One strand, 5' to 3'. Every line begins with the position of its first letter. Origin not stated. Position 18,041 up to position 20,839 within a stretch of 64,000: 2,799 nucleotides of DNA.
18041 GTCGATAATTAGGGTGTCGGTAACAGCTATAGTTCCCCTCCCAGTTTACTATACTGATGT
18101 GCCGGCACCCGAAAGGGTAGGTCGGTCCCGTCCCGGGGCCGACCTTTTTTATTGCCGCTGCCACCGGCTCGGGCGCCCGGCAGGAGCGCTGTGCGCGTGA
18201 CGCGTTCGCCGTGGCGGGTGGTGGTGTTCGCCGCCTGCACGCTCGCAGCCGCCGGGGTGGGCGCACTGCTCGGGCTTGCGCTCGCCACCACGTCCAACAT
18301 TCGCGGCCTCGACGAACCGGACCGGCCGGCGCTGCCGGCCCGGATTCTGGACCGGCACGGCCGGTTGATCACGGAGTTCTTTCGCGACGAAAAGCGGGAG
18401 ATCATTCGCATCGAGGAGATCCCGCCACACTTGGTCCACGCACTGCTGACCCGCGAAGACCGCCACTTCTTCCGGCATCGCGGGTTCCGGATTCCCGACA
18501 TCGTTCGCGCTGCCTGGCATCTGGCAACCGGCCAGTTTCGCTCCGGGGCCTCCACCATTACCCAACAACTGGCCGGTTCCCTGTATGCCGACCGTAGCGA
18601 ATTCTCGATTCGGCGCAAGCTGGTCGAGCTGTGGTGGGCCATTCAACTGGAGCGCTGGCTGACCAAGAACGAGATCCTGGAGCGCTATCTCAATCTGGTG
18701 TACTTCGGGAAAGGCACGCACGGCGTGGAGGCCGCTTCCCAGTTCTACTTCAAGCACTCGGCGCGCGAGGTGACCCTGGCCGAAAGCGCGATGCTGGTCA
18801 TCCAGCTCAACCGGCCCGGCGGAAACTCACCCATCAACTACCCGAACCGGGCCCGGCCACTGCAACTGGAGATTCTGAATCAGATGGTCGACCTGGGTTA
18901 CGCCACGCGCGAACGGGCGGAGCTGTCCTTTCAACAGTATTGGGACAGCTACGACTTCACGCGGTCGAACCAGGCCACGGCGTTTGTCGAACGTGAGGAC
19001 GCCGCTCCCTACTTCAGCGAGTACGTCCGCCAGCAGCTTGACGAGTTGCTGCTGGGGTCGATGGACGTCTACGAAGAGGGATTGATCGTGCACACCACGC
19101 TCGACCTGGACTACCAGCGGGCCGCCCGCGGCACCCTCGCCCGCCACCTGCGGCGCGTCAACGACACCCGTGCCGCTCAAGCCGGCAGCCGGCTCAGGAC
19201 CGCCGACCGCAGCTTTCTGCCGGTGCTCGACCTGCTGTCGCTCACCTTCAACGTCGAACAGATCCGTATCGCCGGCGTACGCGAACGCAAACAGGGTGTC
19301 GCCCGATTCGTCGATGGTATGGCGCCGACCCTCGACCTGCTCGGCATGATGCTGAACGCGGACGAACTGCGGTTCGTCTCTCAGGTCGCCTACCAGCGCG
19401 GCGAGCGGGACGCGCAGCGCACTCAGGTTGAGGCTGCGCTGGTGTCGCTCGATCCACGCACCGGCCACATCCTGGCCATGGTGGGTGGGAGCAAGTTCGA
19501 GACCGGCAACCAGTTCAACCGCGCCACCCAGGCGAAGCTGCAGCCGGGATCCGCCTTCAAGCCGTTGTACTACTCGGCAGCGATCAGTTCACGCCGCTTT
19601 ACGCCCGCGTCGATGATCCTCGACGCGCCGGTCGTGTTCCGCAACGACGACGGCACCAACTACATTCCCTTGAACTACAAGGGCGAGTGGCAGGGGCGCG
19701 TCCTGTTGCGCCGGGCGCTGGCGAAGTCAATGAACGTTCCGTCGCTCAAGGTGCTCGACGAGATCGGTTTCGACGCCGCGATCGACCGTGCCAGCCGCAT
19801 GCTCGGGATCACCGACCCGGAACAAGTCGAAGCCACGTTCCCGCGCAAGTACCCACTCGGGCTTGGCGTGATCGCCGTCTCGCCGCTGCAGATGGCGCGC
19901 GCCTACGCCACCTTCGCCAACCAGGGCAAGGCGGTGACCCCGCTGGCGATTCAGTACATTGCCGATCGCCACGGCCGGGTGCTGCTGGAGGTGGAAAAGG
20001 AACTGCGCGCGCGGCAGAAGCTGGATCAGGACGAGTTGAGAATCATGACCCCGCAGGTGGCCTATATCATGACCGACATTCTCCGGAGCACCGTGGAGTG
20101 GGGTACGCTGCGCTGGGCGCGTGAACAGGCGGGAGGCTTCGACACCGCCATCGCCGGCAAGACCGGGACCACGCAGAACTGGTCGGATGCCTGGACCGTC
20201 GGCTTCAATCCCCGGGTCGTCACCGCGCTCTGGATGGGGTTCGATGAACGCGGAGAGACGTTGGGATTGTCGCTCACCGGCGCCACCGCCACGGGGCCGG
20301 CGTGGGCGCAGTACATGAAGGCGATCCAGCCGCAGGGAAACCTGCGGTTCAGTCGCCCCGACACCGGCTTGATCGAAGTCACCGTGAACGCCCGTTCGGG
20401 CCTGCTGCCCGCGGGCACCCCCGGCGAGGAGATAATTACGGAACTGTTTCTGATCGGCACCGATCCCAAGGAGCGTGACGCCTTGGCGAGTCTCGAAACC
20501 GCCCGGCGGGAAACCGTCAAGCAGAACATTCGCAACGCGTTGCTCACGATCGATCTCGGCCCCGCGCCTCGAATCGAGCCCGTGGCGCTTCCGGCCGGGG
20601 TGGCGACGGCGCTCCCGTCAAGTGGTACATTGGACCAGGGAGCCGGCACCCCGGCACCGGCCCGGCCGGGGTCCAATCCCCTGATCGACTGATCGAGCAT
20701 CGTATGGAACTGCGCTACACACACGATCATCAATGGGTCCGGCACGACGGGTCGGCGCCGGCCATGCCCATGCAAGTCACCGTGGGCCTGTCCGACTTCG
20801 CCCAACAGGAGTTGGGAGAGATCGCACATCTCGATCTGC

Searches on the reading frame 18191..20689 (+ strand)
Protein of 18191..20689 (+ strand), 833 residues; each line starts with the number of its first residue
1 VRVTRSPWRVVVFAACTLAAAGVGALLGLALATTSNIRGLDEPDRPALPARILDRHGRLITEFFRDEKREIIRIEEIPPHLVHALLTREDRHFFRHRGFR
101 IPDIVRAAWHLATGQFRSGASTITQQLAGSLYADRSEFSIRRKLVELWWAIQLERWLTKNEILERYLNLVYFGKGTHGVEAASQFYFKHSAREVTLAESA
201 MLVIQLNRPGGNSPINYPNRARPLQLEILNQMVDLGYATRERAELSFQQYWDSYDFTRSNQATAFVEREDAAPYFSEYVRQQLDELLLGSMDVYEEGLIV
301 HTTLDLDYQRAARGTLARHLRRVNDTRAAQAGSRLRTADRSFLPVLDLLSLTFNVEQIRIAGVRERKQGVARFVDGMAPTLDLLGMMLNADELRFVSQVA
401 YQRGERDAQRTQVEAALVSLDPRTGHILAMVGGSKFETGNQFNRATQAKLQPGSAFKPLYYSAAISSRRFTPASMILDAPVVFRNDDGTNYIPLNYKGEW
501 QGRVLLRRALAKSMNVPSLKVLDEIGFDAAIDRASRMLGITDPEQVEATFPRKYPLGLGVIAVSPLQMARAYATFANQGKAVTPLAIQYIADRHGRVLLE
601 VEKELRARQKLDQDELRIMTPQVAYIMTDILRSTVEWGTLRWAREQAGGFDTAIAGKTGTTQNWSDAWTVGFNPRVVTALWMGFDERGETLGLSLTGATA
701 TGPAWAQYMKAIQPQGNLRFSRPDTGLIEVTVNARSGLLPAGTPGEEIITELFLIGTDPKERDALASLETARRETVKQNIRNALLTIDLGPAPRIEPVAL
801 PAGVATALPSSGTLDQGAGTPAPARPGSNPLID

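Call 10: find_homologous_proteins(query=window:18191-20689:+, max_evalue=1e-30)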
Query window:18191-20689:+ (833 aa): 7605 proteins with E <= 1e-30 among 8000 candidates; the best 120 are listed.
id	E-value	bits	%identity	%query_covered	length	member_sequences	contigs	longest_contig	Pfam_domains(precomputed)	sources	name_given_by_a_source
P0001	0.0e+0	1864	100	100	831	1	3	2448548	PF00912.29,PF00905.28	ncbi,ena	-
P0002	0.0e+0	1611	85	100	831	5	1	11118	PF00912.29,PF00905.28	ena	-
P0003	0.0e+0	1377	74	99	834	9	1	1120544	PF00912.29,PF00905.28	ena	-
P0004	0.0e+0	1372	75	98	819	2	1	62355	PF00912.29,PF00905.28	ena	-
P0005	0.0e+0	1355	73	98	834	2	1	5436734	PF00912.29,PF00905.28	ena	-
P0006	0.0e+0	1349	73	98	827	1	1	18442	PF00912.29,PF00905.28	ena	-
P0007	0.0e+0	1343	74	95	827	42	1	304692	PF00912.29,PF00905.28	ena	-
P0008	0.0e+0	1341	72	98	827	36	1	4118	PF00912.29,PF00905.28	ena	-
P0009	0.0e+0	1339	73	98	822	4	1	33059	PF00912.29,PF00905.28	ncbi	-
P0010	0.0e+0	1337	73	98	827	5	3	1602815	PF00912.29,PF00905.28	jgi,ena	jgi:penicillin-binding protein 1A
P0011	0.0e+0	1329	74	93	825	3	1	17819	PF00912.29,PF00905.28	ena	-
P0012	0.0e+0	1322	69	100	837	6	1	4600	PF00912.29,PF00905.28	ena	-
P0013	0.0e+0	1315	73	97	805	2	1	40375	PF00912.29,PF00905.28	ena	-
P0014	0.0e+0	1313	72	97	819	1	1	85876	PF00912.29,PF00905.28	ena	-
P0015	0.0e+0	1312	73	97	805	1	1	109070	PF00912.29,PF00905.28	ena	-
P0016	0.0e+0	1311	73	97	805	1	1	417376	PF00912.29,PF00905.28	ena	-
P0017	0.0e+0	1309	73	97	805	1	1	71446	PF00912.29,PF00905.28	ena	-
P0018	0.0e+0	1309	72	97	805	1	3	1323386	PF00912.29,PF00905.28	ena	-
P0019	0.0e+0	1308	73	97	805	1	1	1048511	PF00912.29,PF00905.28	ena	-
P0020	0.0e+0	1308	73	97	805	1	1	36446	PF00912.29,PF00905.28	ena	-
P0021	0.0e+0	1308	73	97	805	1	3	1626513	PF00912.29,PF00905.28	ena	-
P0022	0.0e+0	1308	72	97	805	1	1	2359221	PF00912.29,PF00905.28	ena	-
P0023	0.0e+0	1308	72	97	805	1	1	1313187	PF00912.29,PF00905.28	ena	-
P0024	0.0e+0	1307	72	97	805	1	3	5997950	PF00912.29,PF00905.28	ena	-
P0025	0.0e+0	1307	73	97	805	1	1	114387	PF00912.29,PF00905.28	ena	-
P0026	0.0e+0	1307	72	97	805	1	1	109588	PF00912.29,PF00905.28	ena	-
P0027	0.0e+0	1307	72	97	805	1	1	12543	PF00912.29,PF00905.28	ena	-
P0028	0.0e+0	1307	72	97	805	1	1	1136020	PF00912.29,PF00905.28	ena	-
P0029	0.0e+0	1306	72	97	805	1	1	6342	PF00912.29,PF00905.28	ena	-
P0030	0.0e+0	1306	72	97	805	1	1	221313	PF00912.29,PF00905.28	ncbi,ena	-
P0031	0.0e+0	1305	72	97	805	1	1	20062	PF00912.29,PF00905.28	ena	-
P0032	0.0e+0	1305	72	97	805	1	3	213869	PF00912.29,PF00905.28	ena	-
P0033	0.0e+0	1305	72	97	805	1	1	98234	PF00912.29,PF00905.28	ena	-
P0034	0.0e+0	1305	72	97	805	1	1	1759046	PF00912.29,PF00905.28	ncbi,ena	-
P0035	0.0e+0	1304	72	97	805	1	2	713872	PF00912.29,PF00905.28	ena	-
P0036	0.0e+0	1304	72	97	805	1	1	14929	PF00912.29,PF00905.28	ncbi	-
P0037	0.0e+0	1304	72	97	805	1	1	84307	PF00912.29,PF00905.28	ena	-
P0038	0.0e+0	1303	72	97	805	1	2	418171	PF00912.29,PF00905.28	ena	-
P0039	0.0e+0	1303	72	97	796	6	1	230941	PF00912.29,PF00905.28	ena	-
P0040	0.0e+0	1302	72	97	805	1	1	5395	PF00912.29,PF00905.28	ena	-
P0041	0.0e+0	1302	72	97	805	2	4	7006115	PF00912.29,PF00905.28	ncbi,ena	-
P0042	0.0e+0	1301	72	97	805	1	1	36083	PF00912.29,PF00905.28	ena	-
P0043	0.0e+0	1300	71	98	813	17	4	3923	PF00912.29,PF00905.28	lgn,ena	-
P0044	0.0e+0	1297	69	99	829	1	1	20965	PF00912.29,PF00905.28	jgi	jgi:penicillin-binding protein 1A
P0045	0.0e+0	1295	71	97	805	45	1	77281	PF00912.29,PF00905.28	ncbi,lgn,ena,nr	ncbi:MAG: PBP1A family penicillin-binding protein [Spirochaetaceae bacterium]|nr:PBP1A family penici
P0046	0.0e+0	1275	69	99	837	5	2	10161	PF00912.29,PF00905.28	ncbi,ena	-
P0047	0.0e+0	1114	63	95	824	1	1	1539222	PF00912.29,PF00905.28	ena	-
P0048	0.0e+0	1105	63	97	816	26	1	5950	PF00912.29,PF00905.28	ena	-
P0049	0.0e+0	1098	62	99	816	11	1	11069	PF00912.29,PF00905.28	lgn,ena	-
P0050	0.0e+0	1098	63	95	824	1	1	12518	PF00912.29,PF00905.28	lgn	-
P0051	0.0e+0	1097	63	95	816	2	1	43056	PF00912.29,PF00905.28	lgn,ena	-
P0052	0.0e+0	1096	63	92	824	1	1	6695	PF00912.29,PF00905.28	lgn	-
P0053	0.0e+0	1094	61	96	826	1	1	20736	PF00912.29,PF00905.28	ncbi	-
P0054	0.0e+0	1093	62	99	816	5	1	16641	PF00912.29,PF00905.28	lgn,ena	-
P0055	0.0e+0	1087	62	92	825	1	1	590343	PF00912.29,PF00905.28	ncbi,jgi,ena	-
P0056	0.0e+0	1086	62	99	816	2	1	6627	PF00912.29,PF00905.28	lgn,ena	-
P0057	0.0e+0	1082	59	99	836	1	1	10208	PF00912.29,PF00905.28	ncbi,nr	ncbi:MAG: PBP1A family penicillin-binding protein [Spirochaetales bacterium]|nr:PBP1A family penicil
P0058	0.0e+0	1077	61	95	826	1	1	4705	PF00912.29,PF00905.28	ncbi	-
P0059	0.0e+0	1075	60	95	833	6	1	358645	PF00912.29,PF00905.28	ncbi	-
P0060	0.0e+0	1075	61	97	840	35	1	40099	PF00912.29,PF00905.28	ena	-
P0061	0.0e+0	1073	61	93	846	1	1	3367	PF00912.29,PF00905.28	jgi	jgi:penicillin-binding protein 1A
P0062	0.0e+0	1072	61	97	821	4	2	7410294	PF00912.29,PF00905.28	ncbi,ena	-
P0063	0.0e+0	1071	61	97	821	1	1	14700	PF00912.29,PF00905.28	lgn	-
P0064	0.0e+0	1065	58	99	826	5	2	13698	PF00912.29,PF00905.28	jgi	jgi:penicillin-binding protein 1A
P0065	0.0e+0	1059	60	99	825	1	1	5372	PF00912.29,PF00905.28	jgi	jgi:penicillin-binding protein 1A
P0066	0.0e+0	1057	60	94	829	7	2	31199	PF00912.29,PF00905.28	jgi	jgi:penicillin-binding protein 1A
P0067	0.0e+0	1056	61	93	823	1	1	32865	PF00912.29,PF00905.28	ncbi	-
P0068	0.0e+0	1055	59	99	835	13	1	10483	PF00912.29,PF00905.28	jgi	jgi:penicillin-binding protein 1A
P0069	0.0e+0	1055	58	99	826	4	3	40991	PF00912.29,PF00905.28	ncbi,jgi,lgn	-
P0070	0.0e+0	1054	61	93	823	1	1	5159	PF00912.29,PF00905.28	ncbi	-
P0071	0.0e+0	1053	59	99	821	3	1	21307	PF00912.29,PF00905.28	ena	-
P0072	0.0e+0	1052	60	97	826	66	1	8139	PF00912.29,PF00905.28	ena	-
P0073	0.0e+0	1052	59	99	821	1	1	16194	PF00912.29,PF00905.28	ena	-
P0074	0.0e+0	1051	58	99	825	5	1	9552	PF00912.29,PF00905.28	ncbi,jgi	-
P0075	0.0e+0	1051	59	98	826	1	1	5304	PF00912.29,PF00905.28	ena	-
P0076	0.0e+0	1050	58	100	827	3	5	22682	PF00912.29,PF00905.28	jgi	jgi:penicillin-binding protein 1A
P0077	0.0e+0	1049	61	93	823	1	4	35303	PF00912.29,PF00905.28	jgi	jgi:penicillin-binding protein 1A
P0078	0.0e+0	1049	61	93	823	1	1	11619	PF00912.29,PF00905.28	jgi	jgi:penicillin-binding protein 1A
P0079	0.0e+0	1049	60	92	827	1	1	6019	PF00912.29,PF00905.28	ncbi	ncbi:Penicillin-binding protein 1A [subsurface metagenome]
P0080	0.0e+0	1048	61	93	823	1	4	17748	PF00912.29,PF00905.28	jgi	jgi:penicillin-binding protein 1A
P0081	0.0e+0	1048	61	93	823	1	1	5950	PF00912.29,PF00905.28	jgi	jgi:penicillin-binding protein 1A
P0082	0.0e+0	1047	60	94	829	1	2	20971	PF00912.29,PF00905.28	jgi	jgi:penicillin-binding protein 1A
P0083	0.0e+0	1046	59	96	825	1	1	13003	PF00912.29,PF00905.28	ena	-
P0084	0.0e+0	1046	57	99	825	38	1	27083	PF00912.29,PF00905.28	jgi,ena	-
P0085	0.0e+0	1046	59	94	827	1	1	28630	PF00912.29,PF00905.28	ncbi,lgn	-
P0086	0.0e+0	1045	60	93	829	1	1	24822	PF00912.29,PF00905.28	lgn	-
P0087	0.0e+0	1044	61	93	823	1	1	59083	PF00912.29,PF00905.28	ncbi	-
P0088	0.0e+0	1044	60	97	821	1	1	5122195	PF00912.29,PF00905.28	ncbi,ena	-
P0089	0.0e+0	1043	58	99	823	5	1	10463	PF00912.29,PF00905.28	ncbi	-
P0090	0.0e+0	1043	59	99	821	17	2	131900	PF00912.29,PF00905.28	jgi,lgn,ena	-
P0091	0.0e+0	1040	61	93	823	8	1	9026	PF00912.29,PF00905.28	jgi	jgi:penicillin-binding protein 1A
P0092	0.0e+0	1040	58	97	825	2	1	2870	PF00912.29,PF00905.28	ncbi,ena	-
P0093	0.0e+0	1040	58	99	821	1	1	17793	PF00912.29,PF00905.28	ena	-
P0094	0.0e+0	1039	57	100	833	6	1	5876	PF00912.29,PF00905.28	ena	-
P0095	0.0e+0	1039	61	93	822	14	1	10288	PF00912.29,PF00905.28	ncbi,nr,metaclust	ncbi:MAG: penicillin-binding protein [Spirochaetes bacterium RBG_16_67_19]|nr:MAG: penicillin-bindin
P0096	0.0e+0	1039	61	93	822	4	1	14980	PF00912.29,PF00905.28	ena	-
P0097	0.0e+0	1038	59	93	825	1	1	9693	PF00912.29,PF00905.28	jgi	jgi:penicillin-binding protein 1A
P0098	0.0e+0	1038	58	97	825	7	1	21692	PF00912.29,PF00905.28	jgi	jgi:penicillin-binding protein 1A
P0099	0.0e+0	1034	60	93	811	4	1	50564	PF00912.29,PF00905.28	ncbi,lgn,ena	-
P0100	0.0e+0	1030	59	97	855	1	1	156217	PF00912.29,PF00905.28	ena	-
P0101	0.0e+0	1030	60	92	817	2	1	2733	PF00912.29,PF00905.28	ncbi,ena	-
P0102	0.0e+0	1027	59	93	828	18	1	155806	PF00912.29,PF00905.28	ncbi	-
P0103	0.0e+0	1026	57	99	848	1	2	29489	PF00912.29,PF00905.28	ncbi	-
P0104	0.0e+0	1022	58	94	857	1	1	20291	PF00912.29,PF00905.28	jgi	jgi:penicillin-binding protein 1A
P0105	0.0e+0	1022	57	98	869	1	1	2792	PF00912.29,PF00905.28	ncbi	-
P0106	0.0e+0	1022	58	93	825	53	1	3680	PF00912.29,PF00905.28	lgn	-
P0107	0.0e+0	1022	56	99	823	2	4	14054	PF00912.29,PF00905.28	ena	-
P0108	0.0e+0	1019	57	95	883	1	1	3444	PF00912.29,PF00905.28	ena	-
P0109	6.3e-294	995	53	99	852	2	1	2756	PF00912.29,PF00905.28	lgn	-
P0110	2.0e-292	990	56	94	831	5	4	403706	PF00912.29,PF00905.28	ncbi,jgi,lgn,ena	-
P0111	1.3e-291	988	54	99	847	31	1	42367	PF00912.29,PF00905.28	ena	-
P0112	4.5e-291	986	56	94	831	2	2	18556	PF00912.29,PF00905.28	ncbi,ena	-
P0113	7.7e-291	985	56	93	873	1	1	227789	PF00912.29,PF00905.28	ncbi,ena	-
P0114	1.3e-289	981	56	94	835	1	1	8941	PF00912.29,PF00905.28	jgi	jgi:penicillin-binding protein 1A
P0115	3.4e-288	976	55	93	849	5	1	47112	PF00912.29,PF00905.28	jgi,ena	-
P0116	4.2e-288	976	56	93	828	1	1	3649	PF00912.29,PF00905.28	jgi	jgi:penicillin-binding protein 1A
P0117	6.4e-288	975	53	100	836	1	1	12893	PF00912.29,PF00905.28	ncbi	-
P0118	7.9e-287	972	57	94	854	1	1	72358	PF00912.29,PF00905.28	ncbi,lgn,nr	ncbi:MAG: PBP1A family penicillin-binding protein [Spirochaetales bacterium]|nr:PBP1A family penicil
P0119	2.5e-286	970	53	99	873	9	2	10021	PF00912.29,PF00905.28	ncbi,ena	-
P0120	2.6e-286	970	54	93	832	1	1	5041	PF00912.29,PF00905.28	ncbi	ncbi:MAG: PBP1A family penicillin-binding protein [Spirochaetota bacterium]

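Call 12: find_related_loci(query=A1, collection=genome_contigs, flank=6000)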
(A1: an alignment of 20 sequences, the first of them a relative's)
Query A1 (831 aa) in genome_contigs; peptide patterns used: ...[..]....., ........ (x = any residue, [..] = any of these).
600 stretches matched a pattern (row limit reached: there are more); 598 encode a relative of the query (tblastn E <= 1e-3); the best 80 are kept; 80 distinct loci.
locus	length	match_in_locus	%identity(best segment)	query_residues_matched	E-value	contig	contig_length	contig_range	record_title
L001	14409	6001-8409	60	20-831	0e+0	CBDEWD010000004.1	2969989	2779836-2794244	MAG: Spirochaetia bacterium isolate c5f6e9bc-bcaa-411e-bf86-d1d97e606e4d genome assembly, contig: contig_4, whole genome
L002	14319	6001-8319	54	43-819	0e+0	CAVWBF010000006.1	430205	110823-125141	MAG: uncultured Spirochaetota bacterium isolate MFD03726.bin.4.276 genome assembly, contig: contig_22543, whole genome s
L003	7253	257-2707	51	9-831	0e+0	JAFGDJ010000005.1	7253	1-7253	MAG: Spirochaetales bacterium isolate Zod_Metabat.1170 k87_144416, whole genome shotgun sequence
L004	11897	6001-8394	51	7-782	0e+0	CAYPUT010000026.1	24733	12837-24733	MAG TPA_asm: uncultured Spirochaetaceae bacterium isolate SRP141376_co3_459 genome assembly, contig: NODE_5353_length_24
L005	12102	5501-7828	50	8-772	0e+0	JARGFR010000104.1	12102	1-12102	MAG: Spirochaetaceae bacterium isolate C14-11 NODE_104_length_12102_cov_4.050312, whole genome shotgun sequence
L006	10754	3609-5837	50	27-757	0e+0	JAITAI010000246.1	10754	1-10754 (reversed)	MAG: Treponema sp. isolate Ncb351_bin4 k119_48803, whole genome shotgun sequence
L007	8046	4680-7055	48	8-786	0e+0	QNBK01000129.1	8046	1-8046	MAG: Spirochaetes bacterium isolate B116_G9 B116_Guay9_scaffold_13196, whole genome shotgun sequence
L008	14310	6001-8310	48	4-759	0e+0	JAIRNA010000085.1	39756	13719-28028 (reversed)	MAG: Treponema sp. isolate Cd354_bin125 k119_71407, whole genome shotgun sequence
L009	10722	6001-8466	47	25-831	0e+0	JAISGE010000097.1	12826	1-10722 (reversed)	MAG: Treponema sp. isolate Gx485_bin84 k119_4589751, whole genome shotgun sequence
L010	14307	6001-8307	50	22-778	0e+0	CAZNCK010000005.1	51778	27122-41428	MAG TPA_asm: uncultured Treponemataceae bacterium isolate SRP050083_co2_42 genome assembly, contig: NODE_295_length_5177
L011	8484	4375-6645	50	7-752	0e+0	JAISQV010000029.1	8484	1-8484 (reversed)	MAG: Spirochaetaceae bacterium isolate Kf353_bin19 k119_360648, whole genome shotgun sequence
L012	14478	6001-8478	47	22-831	0e+0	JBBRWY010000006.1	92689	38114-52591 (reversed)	MAG: Treponematales bacterium isolate La4_metabat2.114 La4_metabat2.114_K_2301597_L_92689_cov_19.3514, whole genome shot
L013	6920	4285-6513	49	20-750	0e+0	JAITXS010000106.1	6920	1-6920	MAG: Spirochaetaceae bacterium isolate Zx50_bin7 k119_1460719, whole genome shotgun sequence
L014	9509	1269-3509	50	26-758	0e+0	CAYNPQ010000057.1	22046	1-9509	MAG TPA_asm: uncultured Treponemataceae bacterium isolate SRP220891_co1_303 genome assembly, contig: NODE_4513_length_22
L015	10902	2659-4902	49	21-759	0e+0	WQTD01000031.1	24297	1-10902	MAG: Treponema sp. isolate Co191P3bin59 JGI24695J34938_10001108, whole genome shotgun sequence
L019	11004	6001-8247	47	16-757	0e+0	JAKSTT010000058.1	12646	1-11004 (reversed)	MAG: Treponemataceae bacterium isolate Horse_feces314 MAG314_58, whole genome shotgun sequence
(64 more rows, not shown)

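Call 30: find_encoding_contigs(protein=P0002, flank=3000, max_places=2)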
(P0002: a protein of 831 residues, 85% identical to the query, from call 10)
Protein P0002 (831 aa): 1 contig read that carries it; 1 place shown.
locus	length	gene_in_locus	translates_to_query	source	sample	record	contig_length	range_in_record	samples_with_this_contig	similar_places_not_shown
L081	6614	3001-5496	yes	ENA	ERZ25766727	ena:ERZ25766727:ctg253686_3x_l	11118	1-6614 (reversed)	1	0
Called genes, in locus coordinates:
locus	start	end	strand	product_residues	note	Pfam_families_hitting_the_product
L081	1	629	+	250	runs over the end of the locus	PF17131:TP_0789-like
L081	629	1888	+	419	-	-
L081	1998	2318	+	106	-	PF03992:ABM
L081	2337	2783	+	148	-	-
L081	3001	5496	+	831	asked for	PF00912:Transgly, PF00905:Transpeptidase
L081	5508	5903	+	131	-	PF01597:GCV_H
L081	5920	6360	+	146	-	PF02195:ParB_N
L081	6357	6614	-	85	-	?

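Call 31: find_encoding_contigs(protein=P0003, flank=3000, max_places=2)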
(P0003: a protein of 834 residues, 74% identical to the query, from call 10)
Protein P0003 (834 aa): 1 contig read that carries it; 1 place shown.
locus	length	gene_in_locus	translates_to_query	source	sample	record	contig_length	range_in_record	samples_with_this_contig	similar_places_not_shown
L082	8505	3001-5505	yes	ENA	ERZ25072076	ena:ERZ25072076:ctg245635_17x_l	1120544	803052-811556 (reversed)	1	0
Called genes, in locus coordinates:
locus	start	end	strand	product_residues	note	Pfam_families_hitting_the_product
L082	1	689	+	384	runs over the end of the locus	-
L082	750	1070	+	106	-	PF03992:ABM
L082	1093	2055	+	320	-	PF00701:DHDPS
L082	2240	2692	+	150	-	-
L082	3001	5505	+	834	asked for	PF00912:Transgly, PF00905:Transpeptidase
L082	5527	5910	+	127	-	PF01597:GCV_H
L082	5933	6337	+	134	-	PF02195:ParB_N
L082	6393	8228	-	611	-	PF02518:HATPase_c, PF13589:HATPase_c_3, PF01119:DNA_mis_repair, PF08676:MutL_C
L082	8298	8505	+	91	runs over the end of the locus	PF04456:DUF503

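Call 32: find_encoding_contigs(protein=P0012, flank=3000, max_places=2)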
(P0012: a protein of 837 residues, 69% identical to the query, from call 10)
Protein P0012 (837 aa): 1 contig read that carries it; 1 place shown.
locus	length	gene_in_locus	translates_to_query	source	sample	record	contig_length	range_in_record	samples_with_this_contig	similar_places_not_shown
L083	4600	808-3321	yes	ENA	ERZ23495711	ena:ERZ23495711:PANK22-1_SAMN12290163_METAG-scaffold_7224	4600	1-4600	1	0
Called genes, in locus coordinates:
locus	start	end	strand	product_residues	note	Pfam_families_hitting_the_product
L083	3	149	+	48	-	?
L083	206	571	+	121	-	-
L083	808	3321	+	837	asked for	PF00912:Transgly, PF00905:Transpeptidase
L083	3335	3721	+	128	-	PF01597:GCV_H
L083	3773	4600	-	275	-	?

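Call 51: find_encoding_contigs(protein=P0010, flank=2500, max_places=1)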
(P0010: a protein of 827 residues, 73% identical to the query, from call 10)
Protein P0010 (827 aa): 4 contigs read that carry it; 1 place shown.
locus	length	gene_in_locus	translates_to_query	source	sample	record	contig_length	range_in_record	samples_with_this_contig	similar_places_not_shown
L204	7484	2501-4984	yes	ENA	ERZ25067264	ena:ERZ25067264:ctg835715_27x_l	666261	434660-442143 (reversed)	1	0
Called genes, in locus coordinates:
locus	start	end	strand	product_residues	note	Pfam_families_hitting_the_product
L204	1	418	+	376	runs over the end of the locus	-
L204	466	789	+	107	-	PF03992:ABM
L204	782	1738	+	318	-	PF00701:DHDPS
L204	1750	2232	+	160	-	-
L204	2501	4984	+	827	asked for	PF00912:Transgly, PF00905:Transpeptidase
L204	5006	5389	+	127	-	PF01597:GCV_H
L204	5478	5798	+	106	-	PF02195:ParB_N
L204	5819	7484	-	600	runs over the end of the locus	PF02518:HATPase_c, PF13589:HATPase_c_3, PF01119:DNA_mis_repair, PF08676:MutL_C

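Call 52: find_encoding_contigs(protein=P0047, flank=2500, max_places=1)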
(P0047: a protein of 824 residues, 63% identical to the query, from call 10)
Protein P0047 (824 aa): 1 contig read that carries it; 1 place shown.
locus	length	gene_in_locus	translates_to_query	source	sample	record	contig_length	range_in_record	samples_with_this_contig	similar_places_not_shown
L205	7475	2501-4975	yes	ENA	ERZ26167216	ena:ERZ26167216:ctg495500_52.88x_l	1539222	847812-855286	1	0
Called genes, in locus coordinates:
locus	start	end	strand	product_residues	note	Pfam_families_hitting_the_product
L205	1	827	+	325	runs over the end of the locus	PF00389:2-Hacid_dh (weak), PF02826:2-Hacid_dh_C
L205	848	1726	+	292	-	PF02811:PHP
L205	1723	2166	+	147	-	-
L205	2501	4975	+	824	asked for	PF00912:Transgly, PF00905:Transpeptidase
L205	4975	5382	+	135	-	PF01597:GCV_H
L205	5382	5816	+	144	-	PF02195:ParB_N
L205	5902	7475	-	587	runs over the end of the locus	PF02518:HATPase_c, PF13589:HATPase_c_3, PF01119:DNA_mis_repair, PF08676:MutL_C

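Call 53: find_encoding_contigs(protein=P0062, flank=2500, max_places=1)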
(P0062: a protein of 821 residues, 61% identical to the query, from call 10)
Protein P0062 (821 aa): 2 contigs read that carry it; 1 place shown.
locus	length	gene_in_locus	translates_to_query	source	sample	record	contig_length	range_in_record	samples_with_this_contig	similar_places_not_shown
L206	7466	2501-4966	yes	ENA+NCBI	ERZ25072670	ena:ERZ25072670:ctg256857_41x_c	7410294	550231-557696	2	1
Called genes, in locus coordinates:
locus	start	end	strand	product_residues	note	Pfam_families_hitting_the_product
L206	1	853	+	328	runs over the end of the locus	PF02826:2-Hacid_dh_C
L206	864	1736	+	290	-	PF02811:PHP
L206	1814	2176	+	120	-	-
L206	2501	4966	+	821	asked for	PF00912:Transgly, PF00905:Transpeptidase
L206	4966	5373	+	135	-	PF01597:GCV_H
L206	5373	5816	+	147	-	PF02195:ParB_N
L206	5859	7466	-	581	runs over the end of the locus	PF02518:HATPase_c, PF13589:HATPase_c_3, PF01119:DNA_mis_repair, PF08676:MutL_C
